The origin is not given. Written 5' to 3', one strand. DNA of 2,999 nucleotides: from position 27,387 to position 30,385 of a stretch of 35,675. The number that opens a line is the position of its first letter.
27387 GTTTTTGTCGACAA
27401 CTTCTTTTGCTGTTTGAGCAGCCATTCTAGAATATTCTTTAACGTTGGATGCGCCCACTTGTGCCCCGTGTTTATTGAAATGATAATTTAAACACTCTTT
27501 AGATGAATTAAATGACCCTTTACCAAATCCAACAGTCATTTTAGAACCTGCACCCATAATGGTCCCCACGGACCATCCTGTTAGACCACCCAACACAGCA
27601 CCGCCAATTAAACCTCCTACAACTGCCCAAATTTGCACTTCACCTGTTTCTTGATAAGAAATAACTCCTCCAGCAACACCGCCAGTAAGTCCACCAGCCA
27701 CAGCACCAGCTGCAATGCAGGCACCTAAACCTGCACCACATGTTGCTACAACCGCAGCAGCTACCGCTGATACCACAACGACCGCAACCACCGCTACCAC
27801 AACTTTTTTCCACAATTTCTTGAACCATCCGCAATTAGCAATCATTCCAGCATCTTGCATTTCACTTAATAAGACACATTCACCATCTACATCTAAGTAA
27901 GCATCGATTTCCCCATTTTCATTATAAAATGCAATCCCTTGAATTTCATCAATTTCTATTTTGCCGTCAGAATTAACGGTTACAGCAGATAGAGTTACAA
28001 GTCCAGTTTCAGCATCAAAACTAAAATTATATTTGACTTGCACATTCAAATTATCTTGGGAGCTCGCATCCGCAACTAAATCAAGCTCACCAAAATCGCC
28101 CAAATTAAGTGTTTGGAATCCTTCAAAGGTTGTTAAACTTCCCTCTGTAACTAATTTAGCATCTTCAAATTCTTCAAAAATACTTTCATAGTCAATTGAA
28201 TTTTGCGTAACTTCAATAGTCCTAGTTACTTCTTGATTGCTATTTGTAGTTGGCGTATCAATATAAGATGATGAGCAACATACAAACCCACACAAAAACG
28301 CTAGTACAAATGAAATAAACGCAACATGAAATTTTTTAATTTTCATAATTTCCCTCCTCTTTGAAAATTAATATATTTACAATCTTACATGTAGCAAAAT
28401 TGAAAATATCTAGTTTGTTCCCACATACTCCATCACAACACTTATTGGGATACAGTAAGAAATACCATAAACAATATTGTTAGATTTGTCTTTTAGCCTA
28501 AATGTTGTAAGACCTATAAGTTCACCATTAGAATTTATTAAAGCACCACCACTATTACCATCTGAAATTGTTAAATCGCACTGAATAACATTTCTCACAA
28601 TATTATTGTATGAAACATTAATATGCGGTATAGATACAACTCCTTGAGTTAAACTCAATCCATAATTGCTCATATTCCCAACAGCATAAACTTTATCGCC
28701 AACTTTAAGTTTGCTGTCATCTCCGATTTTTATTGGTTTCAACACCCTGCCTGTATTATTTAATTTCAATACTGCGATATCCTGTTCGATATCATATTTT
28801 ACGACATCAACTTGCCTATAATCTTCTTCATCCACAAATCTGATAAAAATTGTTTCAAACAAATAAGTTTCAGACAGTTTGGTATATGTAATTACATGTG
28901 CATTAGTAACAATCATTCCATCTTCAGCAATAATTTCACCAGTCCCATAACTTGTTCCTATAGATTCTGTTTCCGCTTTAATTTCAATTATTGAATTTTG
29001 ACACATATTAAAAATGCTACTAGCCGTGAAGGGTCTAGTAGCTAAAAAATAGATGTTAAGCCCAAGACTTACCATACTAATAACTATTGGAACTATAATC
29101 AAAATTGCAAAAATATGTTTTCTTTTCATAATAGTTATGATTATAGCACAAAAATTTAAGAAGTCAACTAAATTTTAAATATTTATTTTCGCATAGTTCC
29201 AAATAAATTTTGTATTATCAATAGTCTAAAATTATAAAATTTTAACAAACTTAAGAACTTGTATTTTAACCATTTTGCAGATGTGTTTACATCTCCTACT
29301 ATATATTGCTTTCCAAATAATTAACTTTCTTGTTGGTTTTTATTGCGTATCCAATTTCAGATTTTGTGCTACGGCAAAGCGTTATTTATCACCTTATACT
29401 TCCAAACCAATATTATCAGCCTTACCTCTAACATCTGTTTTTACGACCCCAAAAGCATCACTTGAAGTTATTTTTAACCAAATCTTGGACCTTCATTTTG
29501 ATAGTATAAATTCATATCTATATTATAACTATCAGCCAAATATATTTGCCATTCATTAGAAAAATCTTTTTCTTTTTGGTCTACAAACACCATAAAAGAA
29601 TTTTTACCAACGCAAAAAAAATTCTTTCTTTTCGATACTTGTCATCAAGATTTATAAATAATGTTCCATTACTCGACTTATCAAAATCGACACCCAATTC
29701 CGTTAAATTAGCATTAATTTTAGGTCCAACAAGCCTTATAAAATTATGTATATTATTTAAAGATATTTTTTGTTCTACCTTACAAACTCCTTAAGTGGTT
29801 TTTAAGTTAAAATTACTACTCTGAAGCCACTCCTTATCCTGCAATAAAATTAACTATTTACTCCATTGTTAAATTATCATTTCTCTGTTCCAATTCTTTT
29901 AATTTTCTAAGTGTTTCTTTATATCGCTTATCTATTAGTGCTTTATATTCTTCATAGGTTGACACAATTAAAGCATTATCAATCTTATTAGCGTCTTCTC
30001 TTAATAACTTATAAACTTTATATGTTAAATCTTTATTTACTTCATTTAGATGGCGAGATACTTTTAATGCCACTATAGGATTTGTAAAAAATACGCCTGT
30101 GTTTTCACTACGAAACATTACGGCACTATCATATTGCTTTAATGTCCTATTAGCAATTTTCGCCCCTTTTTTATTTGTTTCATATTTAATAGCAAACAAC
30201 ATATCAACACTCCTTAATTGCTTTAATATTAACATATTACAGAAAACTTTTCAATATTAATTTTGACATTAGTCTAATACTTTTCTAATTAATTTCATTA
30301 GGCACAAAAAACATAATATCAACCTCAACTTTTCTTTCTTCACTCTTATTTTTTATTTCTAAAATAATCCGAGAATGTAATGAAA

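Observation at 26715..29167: Unclassified protease / glycine-zipper toxin-like protein / immunity-like cassette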

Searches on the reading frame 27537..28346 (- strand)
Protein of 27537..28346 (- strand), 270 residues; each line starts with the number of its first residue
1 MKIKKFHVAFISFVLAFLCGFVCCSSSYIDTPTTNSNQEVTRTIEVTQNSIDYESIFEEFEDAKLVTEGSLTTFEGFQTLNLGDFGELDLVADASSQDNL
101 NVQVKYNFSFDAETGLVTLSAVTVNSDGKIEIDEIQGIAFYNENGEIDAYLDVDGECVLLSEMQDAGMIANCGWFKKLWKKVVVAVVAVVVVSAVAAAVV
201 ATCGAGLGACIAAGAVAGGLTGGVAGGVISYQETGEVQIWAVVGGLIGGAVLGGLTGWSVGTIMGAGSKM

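Call 15: find_related_loci(query=A2, collection=genome_contigs, flank=7000)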
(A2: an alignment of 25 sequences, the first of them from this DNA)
Query A2 (230 aa) in genome_contigs; peptide patterns used: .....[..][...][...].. (x = any residue, [..] = any of these).
59 stretches matched a pattern; 50 encode a relative of the query (tblastn E <= 1e-3); 49 distinct loci.
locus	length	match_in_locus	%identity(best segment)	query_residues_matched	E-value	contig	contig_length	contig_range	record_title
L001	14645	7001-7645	76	2-216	3e-93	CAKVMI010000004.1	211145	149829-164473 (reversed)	MAG: uncultured Clostridia bacterium isolate REFINED_METABAT215_TOP10_CONTIGS_1500_ASSEMBLY_K77_MERGED__Nepal_MoBio_Fibe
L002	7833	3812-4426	73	3-207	4e-86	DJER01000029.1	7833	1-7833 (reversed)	MAG TPA_asm: Christensenella sp. UBA5893 UBA5893_contig_25117, whole genome shotgun sequence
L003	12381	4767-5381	73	3-207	5e-86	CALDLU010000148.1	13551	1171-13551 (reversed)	MAG TPA_asm: uncultured Clostridia bacterium isolate SRR1747028_bin.21_CONCOCT_v1.1_MAG genome assembly, contig: ERZ8082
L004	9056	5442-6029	67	12-207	8e-74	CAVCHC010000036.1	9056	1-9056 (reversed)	Acutalibacteraceae bacterium isolate H07624-L1_cleanbin_000025 genome assembly, contig: Spades_H07624-L1_contig_3603, wh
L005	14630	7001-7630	58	1-210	6e-67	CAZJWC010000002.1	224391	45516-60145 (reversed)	MAG TPA_asm: uncultured Clostridia bacterium isolate SRP225648_co1_546 genome assembly, contig: NODE_15_length_224391_co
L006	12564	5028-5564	53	2-181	1e-57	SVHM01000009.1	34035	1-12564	MAG: Clostridiales bacterium isolate SIG384 NODE_6762_length_34035_cov_5.529551, whole genome shotgun sequence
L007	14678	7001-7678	45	2-216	1e-57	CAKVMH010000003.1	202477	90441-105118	MAG: uncultured Clostridia bacterium isolate REFINED_METABAT215_TOP10_CONTIGS_1500_ASSEMBLY_K77_MERGED__Hadza_MoBio_hadz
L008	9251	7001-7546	51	1-182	1e-56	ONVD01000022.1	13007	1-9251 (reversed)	uncultured Clostridiales bacterium isolate RUG666 genome assembly, contig: k87_15218193, whole genome shotgun sequence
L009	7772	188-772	57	15-207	9e-55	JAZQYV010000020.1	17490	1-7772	MAG: Candidatus Onthoplasma sp. isolate T1900045159_TC20190153.MAGScoT_cleanbin_000019 SGB_5016_k141_2079170, whole geno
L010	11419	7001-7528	51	2-179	1e-54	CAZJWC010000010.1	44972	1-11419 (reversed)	MAG TPA_asm: uncultured Clostridia bacterium isolate SRP225648_co1_546 genome assembly, contig: NODE_1470_length_44972_c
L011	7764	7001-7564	46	2-189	1e-53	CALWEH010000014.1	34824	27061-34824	MAG: uncultured Clostridia bacterium isolate E14__bin63 genome assembly, contig: E14__k127_693211, whole genome shotgun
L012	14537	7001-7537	50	2-181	8e-54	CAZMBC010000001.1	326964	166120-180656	MAG TPA_asm: uncultured Christensenella sp. isolate binchicken_co370_262 genome assembly, contig: NODE_14_length_326964_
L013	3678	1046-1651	45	2-202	5e-53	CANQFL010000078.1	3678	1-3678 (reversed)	MAG: uncultured Clostridia bacterium isolate Lapin-005__bin96 genome assembly, contig: Lapin-005__NODE_38124_length_3678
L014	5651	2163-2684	49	1-178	4e-51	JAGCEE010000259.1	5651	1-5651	MAG: Clostridia bacterium isolate RGIG9710 Yak_Omasum-3__c1257398, whole genome shotgun sequence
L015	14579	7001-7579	44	10-202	5e-50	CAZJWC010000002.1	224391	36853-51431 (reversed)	MAG TPA_asm: uncultured Clostridia bacterium isolate SRP225648_co1_546 genome assembly, contig: NODE_15_length_224391_co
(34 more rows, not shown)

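Call 55: predict_structure(alignment_id=A4)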
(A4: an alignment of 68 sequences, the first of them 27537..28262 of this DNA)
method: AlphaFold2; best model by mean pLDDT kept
length: 242 residues; sequences in the alignment: 68
mean_pLDDT: 74.4   pTM: 0.47
mean pLDDT of the five models: 74.4, 69.9, 68.2, 63.8, 62.6
residues with pLDDT >= 90: 51; 70-90: 119; 50-70: 40; < 50: 32
segments of 3 or more residues with pLDDT < 50: 1-7, 9-11, 13-21, 143-152
pLDDT, mean of each block of 10 residues (from residue 1): 46 43 68 92 92 73 53 86 92 83 87 87 88 79 44 54 70 76 81 82 83 83 78 73 47
secondary structure, 60 per line:
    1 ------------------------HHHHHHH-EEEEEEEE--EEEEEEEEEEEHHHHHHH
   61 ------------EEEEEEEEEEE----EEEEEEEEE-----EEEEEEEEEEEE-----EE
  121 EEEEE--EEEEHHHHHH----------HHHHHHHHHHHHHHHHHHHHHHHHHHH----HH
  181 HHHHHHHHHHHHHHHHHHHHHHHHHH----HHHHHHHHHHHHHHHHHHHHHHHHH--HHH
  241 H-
elements in order: H25-31 E33-40 E43-53 H54-60 E73-83 E88-96 E102-113 E119-125 E128-131 H132-137 H148-174 H179-206 H211-235 H238-241

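Call 60: fold_search(model_id=the predicted structure, library=pdb)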
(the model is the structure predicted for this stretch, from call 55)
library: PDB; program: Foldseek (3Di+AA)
matches with E <= 10: 740; with E <= 0.001: 0
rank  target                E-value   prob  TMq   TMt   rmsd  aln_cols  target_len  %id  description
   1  6i4y_B                2.6e-02  0.80  0.22  0.29  12.7       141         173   10  X-ray structure of the human mitochondrial PRELID3b-TRIAP1 complex (released 2019-03-20)
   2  3f79_F                6.0e-02  0.63  0.16  0.16  16.7       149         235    7  Structure of pseudo-centered cell crystal form of the C-terminal phosphatase domain of P. aeruginosa RssB (released 2009-11-24)
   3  3esi_A                6.4e-02  0.94  0.17  0.32  13.5       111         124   13  Crystal structure of an uncharacterized protein from Erwinia carotovora subsp. atroseptica. Northeast Structural Genom (released 2008-10-21)
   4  3eq2_B                6.8e-02  0.66  0.17  0.11  16.1       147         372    9  Structure of Hexagonal Crystal form of Pseudomonas aeruginosa RssB (released 2009-10-20)
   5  3f79_B                9.1e-02  0.72  0.15  0.16  15.3       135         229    8  Structure of pseudo-centered cell crystal form of the C-terminal phosphatase domain of P. aeruginosa RssB (released 2009-11-24)
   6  3f79_E                9.6e-02  0.66  0.16  0.16  16.7       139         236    9  Structure of pseudo-centered cell crystal form of the C-terminal phosphatase domain of P. aeruginosa RssB (released 2009-11-24)
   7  2xb3                  9.6e-02  0.25  0.12  0.18  13.9       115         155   10  The Structure of Cyanobacterial PsbP (released 2010-08-25)
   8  3f79_C                1.4e-01  0.66  0.16  0.17  14.4       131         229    8  Structure of pseudo-centered cell crystal form of the C-terminal phosphatase domain of P. aeruginosa RssB (released 2009-11-24)
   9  3f7a_B                1.4e-01  0.57  0.16  0.11  15.7       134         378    7  Structure of Orthorhombic crystal form of Pseudomonas aeruginosa RssB (released 2009-11-24)
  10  9pat_B                1.6e-01  0.77  0.19  0.05  10.5       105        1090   10  Antibody (1B2) Bound Rifamycin Synthetase Module 1 in the Transacylation Mode (released 2025-07-23)
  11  1z45                  1.7e-01  0.96  0.21  0.08   7.7        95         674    8  Crystal structure of the gal10 fusion protein galactose mutarotase/UDP-galactose 4-epimerase from Saccharomyces cerevisi (released 2005-04-05)
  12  1yga_A                1.8e-01  0.54  0.16  0.12   9.8        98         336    8  CRYSTAL STRUCTURE OF Saccharomyces cerevisiae YN9A PROTEIN, NEW YORK STRUCTURAL GENOMICS CONSORTIUM (released 2005-01-18)
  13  6ynx_G                1.8e-01  0.18  0.16  0.15  13.0       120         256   13  Cryo-EM structure of Tetrahymena thermophila mitochondrial ATP synthase - Fo-subcomplex (released 2020-09-30)
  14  3f7a_A                2.3e-01  0.38  0.16  0.11  15.4       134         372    7  Structure of Orthorhombic crystal form of Pseudomonas aeruginosa RssB (released 2009-11-24)
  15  3es2_A                2.5e-01  0.47  0.16  0.18  15.0       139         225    8  Structure of the C-terminal phosphatase domain of P. aeruginonsa RssB (released 2009-10-20)
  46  9mvg_A                5.3e-01  0.14  0.14  0.22  13.0       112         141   12  Structure of SciW variant L66A bound to the Rhs1 transmembrane domain (released 2026-01-28)
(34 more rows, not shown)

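Call 82: search_protein_families(library=pfam, alignment_id=A4, max_evalue=0.1)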
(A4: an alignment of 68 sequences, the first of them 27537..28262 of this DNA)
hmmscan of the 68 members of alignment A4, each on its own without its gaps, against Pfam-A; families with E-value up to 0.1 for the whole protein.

A. member 1, window:27537-28262:- (242 aa): 0 families

B. families by the number of members that match (of 68 scanned): 45 families (the first 25 are shown)
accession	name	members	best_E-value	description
PF15534.11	Ntox35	3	2.6e-11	Bacterial toxin 35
PF04888.17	SseC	3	0.0019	Secretion system effector C (SseC) like family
PF19029.5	DUF883_C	3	0.015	DUF883 C-terminal glycine zipper region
PF15648.12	Tox-REase-5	2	1.4e-11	Restriction endonuclease fold toxin 5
PF14076.12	DUF4258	2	0.00022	Domain of unknown function (DUF4258)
PF17542.7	RP853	2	0.0065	Uncharacterized RP853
PF01925.25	TauE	2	0.0099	Sulfite exporter TauE/SafE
PF05433.20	Rick_17kDa_Anti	2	0.014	Glycine zipper 2TM domain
PF10947.13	DUF2628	2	0.029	Protein of unknown function (DUF2628)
PF00654.25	Voltage_CLC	1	0.00043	Voltage gated chloride channel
PF07690.21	MFS_1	1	0.00051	Major Facilitator Superfamily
PF21724.2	DUF6861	1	0.00056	Family of unknown function (DUF6861)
PF18656.6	DUF5633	1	0.0048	Family of unknown function (DUF5633)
PF09223.17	ZinT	1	0.007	ZinT (YodA) periplasmic lipocalin-like zinc-recruitment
PF01734.28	Patatin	1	0.0084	Patatin-like phospholipase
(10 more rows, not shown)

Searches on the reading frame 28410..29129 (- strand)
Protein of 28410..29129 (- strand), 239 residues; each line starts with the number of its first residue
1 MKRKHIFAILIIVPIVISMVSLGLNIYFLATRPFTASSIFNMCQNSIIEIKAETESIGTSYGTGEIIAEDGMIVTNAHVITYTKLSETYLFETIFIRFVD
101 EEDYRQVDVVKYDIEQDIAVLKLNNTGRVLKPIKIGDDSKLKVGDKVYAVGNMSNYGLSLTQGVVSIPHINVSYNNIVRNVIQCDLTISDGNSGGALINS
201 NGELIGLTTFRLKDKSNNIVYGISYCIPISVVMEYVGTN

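Call 4: search_protein_families(library=pfam, proteins=[window:28410-29129:-], max_evalue=0.1)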
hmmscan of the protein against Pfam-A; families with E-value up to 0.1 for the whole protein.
window:28410-29129:- (239 aa): 4 families
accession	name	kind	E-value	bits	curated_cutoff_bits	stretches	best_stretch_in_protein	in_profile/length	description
PF13365.12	Trypsin_2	-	6.7e-25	88.9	27.6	1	62-207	1-144/144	Trypsin-like peptidase domain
PF00089.32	Trypsin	-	6e-18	65.9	20.6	1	62-221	27-207/220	Trypsin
PF10459.15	Peptidase_S46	-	3.6e-06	26.4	22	1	184-208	626-650/698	Peptidase S46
PF05579.19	Peptidase_S32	-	0.0024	17.6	24.7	0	55-139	107-193/297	Equine arteritis virus serine endopeptidase S32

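Call 7: search_protein_families(library=ncbifam, proteins=[window:28410-29129:-], max_evalue=0.1)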
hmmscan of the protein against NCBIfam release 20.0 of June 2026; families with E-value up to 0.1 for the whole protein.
window:28410-29129:- (239 aa): 12 families
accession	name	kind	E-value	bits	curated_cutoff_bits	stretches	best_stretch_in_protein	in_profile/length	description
TIGR02037.1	degP_htrA_DO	subfamily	4.2e-39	134.7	416.2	1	49-236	49-224/434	Do family serine endopeptidase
TIGR02038.1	protease_degS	equivalog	1.2e-32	113.4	422.95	1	36-233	55-240/351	outer membrane-stress sensor serine endopeptidase DegS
NF008147.1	PRK10898.1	equivalog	6.1e-28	98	408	1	38-232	57-240/352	outer membrane-stress sensor serine endopeptidase DegS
NF047968.1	SerProtHtrA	equivalog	3e-26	92.7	470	1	58-233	85-250/357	serine protease HtrA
NF008189.1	PRK10942.1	equivalog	5.8e-26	91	720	1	32-234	88-276/477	serine endoprotease DegP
NF007526.1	PRK10139.1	equivalog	2.9e-24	85.6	756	1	61-233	92-253/456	serine endoprotease DegQ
NF041521.1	HhoA_HhoB_HtrA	equivalog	2.2e-23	83.1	450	1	49-232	46-216/335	HhoA/HhoB/HtrA family serine endopeptidase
NF050055.1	SerProtHtrAMycob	equivalog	2.6e-23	82.7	800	1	43-232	211-399/502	serine protease HtrA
NF053637.1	SerProtHtrAspr2045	equivalog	1.9e-19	69.9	650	1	53-233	96-276/394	serine protease HtrA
NF040960.1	MamE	equivalog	1.4e-17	63.6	800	1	57-228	119-282/659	magnetosome formation protease MamE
NF033740.0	MarP_fam_protase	equivalog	8.6e-17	61.2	250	1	37-207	187-350/390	MarP family serine protease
NF040961.1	MamO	equivalog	1.5e-12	46.7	800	1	44-232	83-260/648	magnetosome protein MamO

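Call 8: search_protein_families(library=padloc, proteins=[window:28410-29129:-], max_evalue=0.1)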
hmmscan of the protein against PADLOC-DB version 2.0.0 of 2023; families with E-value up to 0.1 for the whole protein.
window:28410-29129:- (239 aa): 4 families
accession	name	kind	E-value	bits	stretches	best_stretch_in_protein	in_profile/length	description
PDLC02960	RT-Protease_XI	-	4.4e-17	60.2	1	46-235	337-503/506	single gene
PDLC02959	RT-Protease_XI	-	5.8e-17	59.8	1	47-235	340-507/510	single gene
PDLC04593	PDC-M35A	-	6.1e-08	30.7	1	43-207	4-177/216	-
PDLC02159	Avs1b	-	4.7e-07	25.5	1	58-151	16-104/1924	-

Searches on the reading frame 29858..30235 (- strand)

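Call 4: search_protein_families(library=pfam, proteins=[window:29858-30235:-], max_evalue=0.1)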
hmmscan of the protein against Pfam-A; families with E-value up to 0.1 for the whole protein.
window:29858-30235:- (125 aa): 1 family
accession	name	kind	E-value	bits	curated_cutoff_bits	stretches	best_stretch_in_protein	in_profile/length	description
PF11219.13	DUF3014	-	0.06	14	25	1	68-109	43-84/156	Protein of unknown function (DUF3014)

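Call 7: search_protein_families(library=ncbifam, proteins=[window:29858-30235:-], max_evalue=0.1)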
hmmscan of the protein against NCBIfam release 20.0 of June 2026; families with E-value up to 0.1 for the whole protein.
window:29858-30235:- (125 aa): 0 families

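Call 8: search_protein_families(library=padloc, proteins=[window:29858-30235:-], max_evalue=0.1)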
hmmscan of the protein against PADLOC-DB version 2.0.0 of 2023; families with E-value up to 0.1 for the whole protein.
window:29858-30235:- (125 aa): 1 family
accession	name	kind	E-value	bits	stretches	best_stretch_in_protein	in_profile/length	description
PDLC01524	Csx21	-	0.036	12.6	1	62-113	23-73/100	CAS-III-A; associated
